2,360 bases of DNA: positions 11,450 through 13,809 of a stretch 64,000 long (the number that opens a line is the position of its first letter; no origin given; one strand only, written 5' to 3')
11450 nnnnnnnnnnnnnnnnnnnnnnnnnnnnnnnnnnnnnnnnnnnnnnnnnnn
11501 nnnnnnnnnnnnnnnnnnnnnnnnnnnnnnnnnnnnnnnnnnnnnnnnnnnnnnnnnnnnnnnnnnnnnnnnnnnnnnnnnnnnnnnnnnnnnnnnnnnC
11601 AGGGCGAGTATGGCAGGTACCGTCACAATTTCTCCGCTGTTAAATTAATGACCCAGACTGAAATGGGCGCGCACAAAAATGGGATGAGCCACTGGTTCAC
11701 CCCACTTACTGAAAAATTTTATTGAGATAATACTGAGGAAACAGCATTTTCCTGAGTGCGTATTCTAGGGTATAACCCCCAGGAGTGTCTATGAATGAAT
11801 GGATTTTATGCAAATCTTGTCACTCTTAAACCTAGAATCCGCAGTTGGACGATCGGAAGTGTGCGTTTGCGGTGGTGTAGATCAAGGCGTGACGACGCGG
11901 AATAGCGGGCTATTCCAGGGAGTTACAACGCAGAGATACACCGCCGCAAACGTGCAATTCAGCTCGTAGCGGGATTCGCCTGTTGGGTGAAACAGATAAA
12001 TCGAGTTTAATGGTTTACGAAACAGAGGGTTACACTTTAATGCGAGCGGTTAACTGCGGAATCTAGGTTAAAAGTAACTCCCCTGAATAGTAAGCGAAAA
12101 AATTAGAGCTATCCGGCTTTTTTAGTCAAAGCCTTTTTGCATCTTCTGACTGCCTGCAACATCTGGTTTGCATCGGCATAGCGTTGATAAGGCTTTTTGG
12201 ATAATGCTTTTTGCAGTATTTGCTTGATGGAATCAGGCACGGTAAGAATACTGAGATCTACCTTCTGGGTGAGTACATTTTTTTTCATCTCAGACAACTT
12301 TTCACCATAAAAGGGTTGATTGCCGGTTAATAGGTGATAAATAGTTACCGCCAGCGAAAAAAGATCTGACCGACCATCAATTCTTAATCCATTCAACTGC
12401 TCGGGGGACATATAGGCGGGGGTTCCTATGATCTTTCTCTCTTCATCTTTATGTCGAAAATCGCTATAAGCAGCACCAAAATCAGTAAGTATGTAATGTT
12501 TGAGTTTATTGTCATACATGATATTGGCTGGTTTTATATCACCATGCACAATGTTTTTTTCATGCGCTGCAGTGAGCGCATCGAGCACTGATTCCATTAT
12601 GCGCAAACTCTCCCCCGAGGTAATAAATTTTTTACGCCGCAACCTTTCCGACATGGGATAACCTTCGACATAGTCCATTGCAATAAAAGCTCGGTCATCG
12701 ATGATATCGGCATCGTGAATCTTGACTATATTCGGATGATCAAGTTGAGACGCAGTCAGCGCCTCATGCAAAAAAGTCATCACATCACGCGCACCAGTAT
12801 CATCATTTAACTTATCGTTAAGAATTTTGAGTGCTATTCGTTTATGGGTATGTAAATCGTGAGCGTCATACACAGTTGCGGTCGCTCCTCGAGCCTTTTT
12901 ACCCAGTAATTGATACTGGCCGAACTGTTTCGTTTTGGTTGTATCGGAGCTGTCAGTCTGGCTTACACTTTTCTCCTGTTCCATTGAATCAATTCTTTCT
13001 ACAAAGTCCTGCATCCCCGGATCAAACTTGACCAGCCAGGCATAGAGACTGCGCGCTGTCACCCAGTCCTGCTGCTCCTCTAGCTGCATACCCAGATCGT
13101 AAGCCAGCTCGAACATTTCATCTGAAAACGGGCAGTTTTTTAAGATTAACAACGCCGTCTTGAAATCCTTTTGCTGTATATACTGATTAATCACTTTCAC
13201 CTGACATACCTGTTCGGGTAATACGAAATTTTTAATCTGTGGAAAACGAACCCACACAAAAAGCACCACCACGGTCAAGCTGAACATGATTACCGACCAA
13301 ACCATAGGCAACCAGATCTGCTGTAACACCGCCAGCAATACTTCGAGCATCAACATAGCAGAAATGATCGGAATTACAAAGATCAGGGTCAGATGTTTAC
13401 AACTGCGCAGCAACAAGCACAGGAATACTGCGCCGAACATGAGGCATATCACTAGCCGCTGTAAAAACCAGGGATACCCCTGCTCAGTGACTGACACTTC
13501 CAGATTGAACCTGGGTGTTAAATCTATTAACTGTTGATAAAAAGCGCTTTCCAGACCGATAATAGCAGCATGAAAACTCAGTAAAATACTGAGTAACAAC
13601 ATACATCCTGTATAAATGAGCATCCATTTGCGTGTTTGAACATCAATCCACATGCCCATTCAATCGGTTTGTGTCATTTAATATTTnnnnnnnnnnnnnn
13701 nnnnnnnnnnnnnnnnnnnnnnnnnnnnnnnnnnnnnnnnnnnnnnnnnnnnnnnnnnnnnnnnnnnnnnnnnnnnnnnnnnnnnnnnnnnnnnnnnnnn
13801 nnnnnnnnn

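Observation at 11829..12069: Nested inverted repeats forming an about 240-nt multi-stem structure between carA and the Ser/Thr kinase gene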

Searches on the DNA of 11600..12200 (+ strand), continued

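Call 72: search_with_rna_model(model_id=R1, sources=[L115, L116, L117, L118, L119, L120, L121, L122, L123, L124, L125, L126, L127, L128, L129, L130, L131, L132, L133, L134, L009, L010, L011, L014, L135, L136, L140], max_evalue=0.00001)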
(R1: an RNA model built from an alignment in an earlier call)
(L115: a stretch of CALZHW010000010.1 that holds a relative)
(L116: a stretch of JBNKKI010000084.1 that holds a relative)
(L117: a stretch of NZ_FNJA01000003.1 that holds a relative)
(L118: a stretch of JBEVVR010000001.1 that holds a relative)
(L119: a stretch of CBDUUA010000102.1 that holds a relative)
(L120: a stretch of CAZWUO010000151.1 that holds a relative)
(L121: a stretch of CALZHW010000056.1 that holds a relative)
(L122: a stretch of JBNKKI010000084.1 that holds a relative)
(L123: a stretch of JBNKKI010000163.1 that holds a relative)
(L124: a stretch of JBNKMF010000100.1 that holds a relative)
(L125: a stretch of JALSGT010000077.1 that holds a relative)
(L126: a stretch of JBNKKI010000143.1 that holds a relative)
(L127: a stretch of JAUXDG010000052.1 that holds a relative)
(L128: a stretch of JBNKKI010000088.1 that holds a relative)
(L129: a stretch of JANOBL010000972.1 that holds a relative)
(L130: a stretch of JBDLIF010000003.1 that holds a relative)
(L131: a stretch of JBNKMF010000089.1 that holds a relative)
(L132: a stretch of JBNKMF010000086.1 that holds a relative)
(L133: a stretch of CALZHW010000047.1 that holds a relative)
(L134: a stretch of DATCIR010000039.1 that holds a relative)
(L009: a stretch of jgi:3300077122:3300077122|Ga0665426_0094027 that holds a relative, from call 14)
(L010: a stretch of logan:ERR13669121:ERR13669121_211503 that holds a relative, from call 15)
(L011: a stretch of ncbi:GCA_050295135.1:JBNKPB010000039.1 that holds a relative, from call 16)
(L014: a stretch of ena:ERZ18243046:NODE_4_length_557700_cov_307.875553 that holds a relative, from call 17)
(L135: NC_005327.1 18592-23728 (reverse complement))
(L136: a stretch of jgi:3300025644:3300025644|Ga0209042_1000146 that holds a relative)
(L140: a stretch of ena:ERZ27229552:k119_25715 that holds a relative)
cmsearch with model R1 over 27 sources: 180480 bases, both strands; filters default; matches with E-value up to 0.00001: 33.
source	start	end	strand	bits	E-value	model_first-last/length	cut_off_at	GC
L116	969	1203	+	224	2.2e-54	1-237/237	no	0.47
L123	4075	4309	+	224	2.2e-54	1-237/237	no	0.47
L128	271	505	-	220.6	1.6e-53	1-237/237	no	0.48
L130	5933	6169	+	218.7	4.7e-53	1-237/237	no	0.49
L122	6532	6767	-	201.7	9.7e-49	1-237/237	no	0.47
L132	1526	1728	+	189.6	1.1e-45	1-237/237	no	0.44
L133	7321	7558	-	179.4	4.2e-43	1-237/237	no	0.42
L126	1523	1722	+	174.2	8.8e-42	1-237/237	no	0.46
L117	7017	7251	+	170.3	8.3e-41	1-237/237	no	0.59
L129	7005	7238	+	169.6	1.3e-40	1-237/237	no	0.65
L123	1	177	-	161.4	1.5e-38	1-179/237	3'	0.49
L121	2526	2763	-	159.4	4.9e-38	1-237/237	no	0.43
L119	4007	4248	+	147.7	4.4e-35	1-237/237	no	0.5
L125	1339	1571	-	140.3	3.3e-33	1-237/237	no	0.53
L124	1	239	-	137.3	1.8e-32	1-193/237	3'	0.47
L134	2256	2391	+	127.7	5.1e-30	1-136/237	3'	0.57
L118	6204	6348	+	120.4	3.4e-28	1-237/237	no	0.49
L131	1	146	+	114.3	1.2e-26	92-237/237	5'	0.44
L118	6204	6348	-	51.8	8.2e-11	1-237/237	no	0.49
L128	5771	5949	+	50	2.3e-10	12-226/237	no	0.45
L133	7321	7558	+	48.2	6.6e-10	1-237/237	no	0.42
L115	1110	1156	-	45.2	3.6e-09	1-237/237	no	0.47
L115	1110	1156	+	44.4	5.9e-09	1-237/237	no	0.47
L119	4007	4248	-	42.3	2e-08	1-237/237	no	0.5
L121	2526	2763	+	42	2.4e-08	1-237/237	no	0.43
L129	7005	7238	-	40.7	5.1e-08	1-237/237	no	0.65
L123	4376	4468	+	40.1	7.3e-08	35-126/237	no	0.58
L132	1526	1728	-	39.5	1e-07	1-237/237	no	0.44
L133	1686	1801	-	37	4.4e-07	21-136/237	no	0.43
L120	1934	1983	+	36.5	6e-07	1-237/237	no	0.5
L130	5933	6169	-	36.3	6.7e-07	1-237/237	no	0.49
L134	2256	2391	-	35.6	1e-06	21-237/237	5'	0.57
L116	969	1203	-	32.3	6.6e-06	1-237/237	no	0.47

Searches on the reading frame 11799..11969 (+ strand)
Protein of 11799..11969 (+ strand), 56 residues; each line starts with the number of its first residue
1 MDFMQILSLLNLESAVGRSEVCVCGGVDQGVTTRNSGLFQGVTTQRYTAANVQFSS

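Call 10: search_protein_families(library=pfam, proteins=[window:11799-11969:+])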
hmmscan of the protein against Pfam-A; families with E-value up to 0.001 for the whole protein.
window:11799-11969:+ (56 aa): 0 families

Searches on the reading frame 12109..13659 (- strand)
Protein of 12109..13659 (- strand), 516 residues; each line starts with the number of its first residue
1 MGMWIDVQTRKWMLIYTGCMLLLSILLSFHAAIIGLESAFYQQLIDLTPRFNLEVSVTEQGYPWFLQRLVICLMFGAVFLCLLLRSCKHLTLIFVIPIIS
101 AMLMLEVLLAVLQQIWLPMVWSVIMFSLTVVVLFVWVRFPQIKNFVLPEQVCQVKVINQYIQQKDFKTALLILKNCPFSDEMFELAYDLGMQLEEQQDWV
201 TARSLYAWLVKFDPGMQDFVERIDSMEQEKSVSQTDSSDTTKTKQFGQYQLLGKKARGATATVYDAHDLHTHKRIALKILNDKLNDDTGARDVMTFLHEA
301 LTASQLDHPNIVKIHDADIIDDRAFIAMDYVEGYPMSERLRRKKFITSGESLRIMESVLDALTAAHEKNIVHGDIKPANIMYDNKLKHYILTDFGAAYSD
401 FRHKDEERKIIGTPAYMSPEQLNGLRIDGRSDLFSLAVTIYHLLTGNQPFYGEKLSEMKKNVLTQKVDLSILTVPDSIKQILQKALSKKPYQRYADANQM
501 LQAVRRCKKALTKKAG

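Call 10: search_protein_families(library=pfam, proteins=[window:12109-13659:-])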
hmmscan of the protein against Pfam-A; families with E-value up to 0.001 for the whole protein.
window:12109-13659:- (516 aa): 4 families
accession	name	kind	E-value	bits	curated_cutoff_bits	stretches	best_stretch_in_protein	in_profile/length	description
PF00069.31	Pkinase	-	5.1e-45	154.3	31.7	1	257-502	9-259/263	Protein kinase domain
PF07714.23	PK_Tyr_Ser-Thr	-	1e-25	91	23.1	1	257-494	9-249/258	Protein tyrosine and serine/threonine kinase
PF17667.7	Pkinase_fungal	-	2.2e-05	23.8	24.1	1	344-433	281-376/387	Fungal protein kinase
PF03109.22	ABC1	-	7.3e-05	22.5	22.9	1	324-397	143-214/244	ABC1 atypical kinase-like domain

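Call 11: find_encoding_contigs(protein=window:12109-13659:-, flank=10000, max_places=10)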
Protein window:12109-13659:- (516 aa): 10 contigs read that carry it; 8 places shown.
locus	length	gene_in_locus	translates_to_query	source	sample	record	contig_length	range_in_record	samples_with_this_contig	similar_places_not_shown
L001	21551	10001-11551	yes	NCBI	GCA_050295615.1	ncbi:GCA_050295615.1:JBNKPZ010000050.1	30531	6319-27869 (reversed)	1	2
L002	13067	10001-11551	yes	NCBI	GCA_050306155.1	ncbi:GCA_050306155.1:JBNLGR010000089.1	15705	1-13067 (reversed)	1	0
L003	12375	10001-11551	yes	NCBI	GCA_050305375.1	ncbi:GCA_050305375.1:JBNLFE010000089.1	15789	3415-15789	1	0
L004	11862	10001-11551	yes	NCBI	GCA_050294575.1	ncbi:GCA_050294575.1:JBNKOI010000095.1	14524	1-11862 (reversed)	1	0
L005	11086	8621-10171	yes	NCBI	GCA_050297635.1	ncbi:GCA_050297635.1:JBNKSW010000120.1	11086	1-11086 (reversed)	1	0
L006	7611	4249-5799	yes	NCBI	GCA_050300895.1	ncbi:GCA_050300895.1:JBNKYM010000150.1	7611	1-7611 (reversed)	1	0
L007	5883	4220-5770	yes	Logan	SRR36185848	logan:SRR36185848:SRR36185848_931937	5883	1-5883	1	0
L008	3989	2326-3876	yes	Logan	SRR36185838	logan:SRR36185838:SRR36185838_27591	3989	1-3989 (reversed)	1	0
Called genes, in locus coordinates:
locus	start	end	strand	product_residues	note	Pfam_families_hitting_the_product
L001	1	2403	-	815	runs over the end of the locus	PF05359:DUF748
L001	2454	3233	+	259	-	PF00561:Abhydrolase_1, PF00975:Thioesterase (weak), PF07819:PGAP1, PF12146:Hydrolase_4, PF12697:Abhydrolase_6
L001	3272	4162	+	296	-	PF18393:MotY_N, PF00691:OmpA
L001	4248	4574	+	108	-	-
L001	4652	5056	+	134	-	PF09722:Xre_MbcA_ParS_C (weak)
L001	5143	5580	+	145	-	-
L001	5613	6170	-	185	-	PF01923:Cob_adeno_trans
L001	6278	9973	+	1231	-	PF02574:S-methyl_trans, PF00809:Pterin_bind, PF02607:B12-binding_2, PF02310:B12-binding, PF02965:Met_synt_B12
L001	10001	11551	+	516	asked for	PF03109:ABC1 (faint), PF17667:Pkinase_fungal (faint), PF00069:Pkinase, PF07714:PK_Tyr_Ser-Thr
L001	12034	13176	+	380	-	PF00988:CPSase_sm_chain, PF07722:Peptidase_C26 (weak), PF00117:GATase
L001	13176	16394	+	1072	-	PF25596:CPSase_L_D1, PF02786:CPSase_L_D2, PF02787:CPSase_L_D3, PF25596:CPSase_L_D1, PF02222:ATP-grasp (weak), PF02786:CPSase_L_D2, PF15632:ATPgrasp_Ter (weak), PF02142:MGS, +4 more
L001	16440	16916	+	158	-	PF03449:GreA_GreB_N, PF01272:GreA_GreB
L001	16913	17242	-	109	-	PF01985:CRS1_YhbY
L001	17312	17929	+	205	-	PF01728:FtsJ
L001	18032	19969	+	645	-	PF06480:FtsH_ext, PF06068:TIP49 (faint), PF00004:AAA, PF07728:AAA_5 (weak), PF17862:AAA_lid_3, PF01434:Peptidase_M41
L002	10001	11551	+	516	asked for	PF03109:ABC1 (faint), PF17667:Pkinase_fungal (faint), PF00069:Pkinase, PF07714:PK_Tyr_Ser-Thr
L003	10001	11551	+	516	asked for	PF03109:ABC1 (faint), PF17667:Pkinase_fungal (faint), PF00069:Pkinase, PF07714:PK_Tyr_Ser-Thr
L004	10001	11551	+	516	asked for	PF03109:ABC1 (faint), PF17667:Pkinase_fungal (faint), PF00069:Pkinase, PF07714:PK_Tyr_Ser-Thr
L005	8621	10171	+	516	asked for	PF03109:ABC1 (faint), PF17667:Pkinase_fungal (faint), PF00069:Pkinase, PF07714:PK_Tyr_Ser-Thr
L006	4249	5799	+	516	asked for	PF03109:ABC1 (faint), PF17667:Pkinase_fungal (faint), PF00069:Pkinase, PF07714:PK_Tyr_Ser-Thr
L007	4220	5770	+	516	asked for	PF03109:ABC1 (faint), PF17667:Pkinase_fungal (faint), PF00069:Pkinase, PF07714:PK_Tyr_Ser-Thr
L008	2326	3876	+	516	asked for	PF03109:ABC1 (faint), PF17667:Pkinase_fungal (faint), PF00069:Pkinase, PF07714:PK_Tyr_Ser-Thr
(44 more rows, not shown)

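Call 13: find_homologous_proteins(query=window:12109-13659:-, max_evalue=1e-20)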
Query window:12109-13659:- (516 aa): 7458 proteins with E <= 1e-20 among 8000 candidates; the best 120 are listed.
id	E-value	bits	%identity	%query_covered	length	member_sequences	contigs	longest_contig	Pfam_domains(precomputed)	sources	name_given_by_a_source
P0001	0.0e+0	1161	100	100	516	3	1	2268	PF07714.24,PF00069.32,PF03109.23,PF17667.8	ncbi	-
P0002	0.0e+0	1037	89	100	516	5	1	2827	PF07714.24,PF00069.32,PF03109.23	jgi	jgi:eukaryotic-like serine/threonine-protein kinase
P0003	5.2e-284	961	82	99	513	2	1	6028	PF07714.24,PF00069.32,PF03109.23,PF17667.8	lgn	-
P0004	3.2e-249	846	71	99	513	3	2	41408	PF07714.24,PF00069.32,PF03109.23,PF17667.8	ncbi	-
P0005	7.2e-248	841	75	96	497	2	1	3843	PF07714.24,PF00069.32,PF03109.23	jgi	jgi:eukaryotic-like serine/threonine-protein kinase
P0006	3.7e-244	829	71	99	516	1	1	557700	PF07714.24,PF00069.32,PF03109.23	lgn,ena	-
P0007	1.1e-232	791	67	99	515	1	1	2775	PF07714.24,PF00069.32,PF03109.23,PF17667.8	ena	-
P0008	2.6e-212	724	63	98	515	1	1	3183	PF07714.24,PF00069.32,PF03109.23,PF17667.8,PF01636.30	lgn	-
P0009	4.2e-204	697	60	99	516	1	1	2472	PF07714.24,PF00069.32,PF03109.23,PF17667.8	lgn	-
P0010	1.9e-200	685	58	100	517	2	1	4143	PF07714.24,PF00069.32,PF17667.8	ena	-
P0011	7.2e-199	680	59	98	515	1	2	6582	PF07714.24,PF00069.32,PF03109.23,PF17667.8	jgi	jgi:serine/threonine-protein kinase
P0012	4.5e-198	677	59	97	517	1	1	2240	PF07714.24,PF00069.32,PF03109.23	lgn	-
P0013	1.4e-197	676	60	98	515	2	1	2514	PF07714.24,PF00069.32,PF03109.23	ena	-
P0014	1.2e-196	673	58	98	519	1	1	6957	PF07714.24,PF00069.32,PF03109.23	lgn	-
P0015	2.5e-196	671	59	97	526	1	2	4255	PF07714.24,PF00069.32,PF03109.23,PF17667.8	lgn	-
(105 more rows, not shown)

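Call 14: find_encoding_contigs(protein=P0002, flank=3000, max_places=3)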
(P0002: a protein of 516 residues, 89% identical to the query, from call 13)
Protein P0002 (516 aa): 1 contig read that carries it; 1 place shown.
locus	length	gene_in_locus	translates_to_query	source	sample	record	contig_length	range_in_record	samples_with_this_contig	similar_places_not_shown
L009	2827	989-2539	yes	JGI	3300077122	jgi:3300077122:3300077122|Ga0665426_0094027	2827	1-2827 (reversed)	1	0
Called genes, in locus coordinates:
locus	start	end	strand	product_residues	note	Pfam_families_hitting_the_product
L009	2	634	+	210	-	?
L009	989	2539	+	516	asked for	PF00069:Pkinase, PF07714:PK_Tyr_Ser-Thr, PF03109:ABC1 (weak)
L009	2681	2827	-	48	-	?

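Call 15: find_encoding_contigs(protein=P0003, flank=3000, max_places=3)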
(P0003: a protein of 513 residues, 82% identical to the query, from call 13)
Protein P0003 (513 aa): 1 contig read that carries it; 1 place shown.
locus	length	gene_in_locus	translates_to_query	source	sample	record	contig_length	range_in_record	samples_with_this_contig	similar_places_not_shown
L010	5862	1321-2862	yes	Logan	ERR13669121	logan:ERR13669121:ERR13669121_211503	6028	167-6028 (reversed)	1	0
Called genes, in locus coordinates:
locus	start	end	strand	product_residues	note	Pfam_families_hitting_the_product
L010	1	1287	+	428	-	?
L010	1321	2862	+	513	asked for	PF17667:Pkinase_fungal (faint), PF00069:Pkinase, PF07714:PK_Tyr_Ser-Thr, PF03109:ABC1 (weak)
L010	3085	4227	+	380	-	PF00988:CPSase_sm_chain, PF07722:Peptidase_C26 (faint), PF00117:GATase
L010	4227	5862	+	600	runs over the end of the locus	?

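Call 16: find_encoding_contigs(protein=P0004, flank=3000, max_places=3)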
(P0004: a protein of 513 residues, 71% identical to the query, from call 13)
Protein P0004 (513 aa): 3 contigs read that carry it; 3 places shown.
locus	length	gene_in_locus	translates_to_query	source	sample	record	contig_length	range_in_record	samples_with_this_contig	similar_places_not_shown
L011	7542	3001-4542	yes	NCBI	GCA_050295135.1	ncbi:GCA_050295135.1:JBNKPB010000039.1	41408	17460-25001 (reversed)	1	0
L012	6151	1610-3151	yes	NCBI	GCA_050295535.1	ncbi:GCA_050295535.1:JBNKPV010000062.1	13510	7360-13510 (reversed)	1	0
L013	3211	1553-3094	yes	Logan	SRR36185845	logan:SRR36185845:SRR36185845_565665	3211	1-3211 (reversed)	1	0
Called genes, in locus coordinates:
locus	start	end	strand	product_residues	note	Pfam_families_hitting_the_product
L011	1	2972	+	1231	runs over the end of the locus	PF02574:S-methyl_trans, PF00809:Pterin_bind, PF02607:B12-binding_2, PF02310:B12-binding, PF02965:Met_synt_B12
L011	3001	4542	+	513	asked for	PF03109:ABC1 (faint), PF00069:Pkinase, PF07714:PK_Tyr_Ser-Thr, PF17667:Pkinase_fungal (weak)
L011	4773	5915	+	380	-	PF00988:CPSase_sm_chain, PF00117:GATase, PF07722:Peptidase_C26 (faint)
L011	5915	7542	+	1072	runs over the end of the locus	PF25596:CPSase_L_D1, PF02786:CPSase_L_D2, PF02787:CPSase_L_D3, PF25596:CPSase_L_D1, PF02222:ATP-grasp (weak), PF02786:CPSase_L_D2, PF15632:ATPgrasp_Ter (weak), PF02142:MGS, +3 more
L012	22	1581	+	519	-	PF02310:B12-binding, PF02965:Met_synt_B12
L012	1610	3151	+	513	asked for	PF03109:ABC1 (faint), PF00069:Pkinase, PF07714:PK_Tyr_Ser-Thr, PF17667:Pkinase_fungal (weak)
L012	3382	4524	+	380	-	PF00988:CPSase_sm_chain, PF00117:GATase, PF07722:Peptidase_C26 (faint)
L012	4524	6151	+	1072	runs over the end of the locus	PF25596:CPSase_L_D1, PF02786:CPSase_L_D2, PF02787:CPSase_L_D3, PF25596:CPSase_L_D1, PF02222:ATP-grasp (weak), PF02786:CPSase_L_D2, PF15632:ATPgrasp_Ter (weak), PF02142:MGS, +3 more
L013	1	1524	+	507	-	?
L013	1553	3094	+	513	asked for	PF03109:ABC1 (faint), PF00069:Pkinase, PF07714:PK_Tyr_Ser-Thr, PF17667:Pkinase_fungal (weak)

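Call 17: find_encoding_contigs(protein=P0006, flank=3000, max_places=3)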
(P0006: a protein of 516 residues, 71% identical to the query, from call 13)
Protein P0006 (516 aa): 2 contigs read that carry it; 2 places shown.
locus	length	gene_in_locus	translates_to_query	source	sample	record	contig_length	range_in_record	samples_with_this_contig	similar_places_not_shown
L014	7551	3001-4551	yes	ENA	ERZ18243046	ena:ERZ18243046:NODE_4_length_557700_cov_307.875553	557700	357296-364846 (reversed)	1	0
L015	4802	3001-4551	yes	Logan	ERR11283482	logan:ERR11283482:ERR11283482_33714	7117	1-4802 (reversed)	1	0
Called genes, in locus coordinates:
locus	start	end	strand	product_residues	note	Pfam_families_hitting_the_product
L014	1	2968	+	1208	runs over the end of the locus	PF02574:S-methyl_trans, PF00809:Pterin_bind, PF02607:B12-binding_2, PF02310:B12-binding, PF02965:Met_synt_B12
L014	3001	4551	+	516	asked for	PF00069:Pkinase, PF03109:ABC1 (faint), PF07714:PK_Tyr_Ser-Thr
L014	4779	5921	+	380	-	PF00988:CPSase_sm_chain, PF07722:Peptidase_C26 (faint), PF00117:GATase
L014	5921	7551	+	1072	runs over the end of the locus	PF25596:CPSase_L_D1, PF02786:CPSase_L_D2, PF02787:CPSase_L_D3, PF25596:CPSase_L_D1, PF02222:ATP-grasp (weak), PF02786:CPSase_L_D2, PF15632:ATPgrasp_Ter (weak), PF02142:MGS, +3 more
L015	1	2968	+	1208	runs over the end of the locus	PF02574:S-methyl_trans, PF00809:Pterin_bind, PF02607:B12-binding_2, PF02310:B12-binding, PF02965:Met_synt_B12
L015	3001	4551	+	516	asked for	PF00069:Pkinase, PF03109:ABC1 (faint), PF07714:PK_Tyr_Ser-Thr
